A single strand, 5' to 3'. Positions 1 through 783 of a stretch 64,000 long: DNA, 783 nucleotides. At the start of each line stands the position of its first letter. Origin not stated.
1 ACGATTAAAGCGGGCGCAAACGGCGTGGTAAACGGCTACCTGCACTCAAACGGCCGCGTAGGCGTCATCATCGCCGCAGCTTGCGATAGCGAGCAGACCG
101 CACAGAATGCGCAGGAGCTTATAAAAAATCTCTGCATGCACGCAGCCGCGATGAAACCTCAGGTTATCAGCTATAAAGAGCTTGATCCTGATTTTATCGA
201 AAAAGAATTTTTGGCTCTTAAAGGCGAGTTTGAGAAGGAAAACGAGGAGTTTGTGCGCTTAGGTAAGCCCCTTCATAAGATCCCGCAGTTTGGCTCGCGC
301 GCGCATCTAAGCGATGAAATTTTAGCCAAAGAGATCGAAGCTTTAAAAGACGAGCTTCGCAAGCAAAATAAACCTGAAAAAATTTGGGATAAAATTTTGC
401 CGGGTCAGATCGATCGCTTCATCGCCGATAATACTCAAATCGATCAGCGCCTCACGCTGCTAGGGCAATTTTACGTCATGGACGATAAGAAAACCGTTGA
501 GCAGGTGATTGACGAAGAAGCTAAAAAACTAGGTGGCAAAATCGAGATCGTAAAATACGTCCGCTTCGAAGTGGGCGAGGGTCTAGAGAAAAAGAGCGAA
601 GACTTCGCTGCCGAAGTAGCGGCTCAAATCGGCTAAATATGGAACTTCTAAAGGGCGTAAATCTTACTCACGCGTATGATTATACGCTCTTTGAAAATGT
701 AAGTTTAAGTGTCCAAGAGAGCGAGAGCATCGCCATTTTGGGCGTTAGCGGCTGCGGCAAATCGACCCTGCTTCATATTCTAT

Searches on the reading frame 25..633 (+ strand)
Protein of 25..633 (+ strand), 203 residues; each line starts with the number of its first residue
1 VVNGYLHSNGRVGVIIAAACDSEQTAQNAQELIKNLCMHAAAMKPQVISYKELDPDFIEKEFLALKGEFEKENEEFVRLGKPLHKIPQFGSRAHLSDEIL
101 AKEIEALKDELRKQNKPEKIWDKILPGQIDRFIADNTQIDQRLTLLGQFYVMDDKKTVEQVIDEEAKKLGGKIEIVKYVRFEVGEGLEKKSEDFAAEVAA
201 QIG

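Call 61: search_protein_families(library=pfam, proteins=[window:25-633:+], max_evalue=0.00001)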
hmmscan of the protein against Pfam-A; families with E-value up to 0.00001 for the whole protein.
window:25-633:+ (203 aa): 1 family
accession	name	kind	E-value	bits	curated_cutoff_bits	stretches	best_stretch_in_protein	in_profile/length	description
PF00889.24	EF_TS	-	1.2e-37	129.9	27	2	87-185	119-204/204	Elongation factor TS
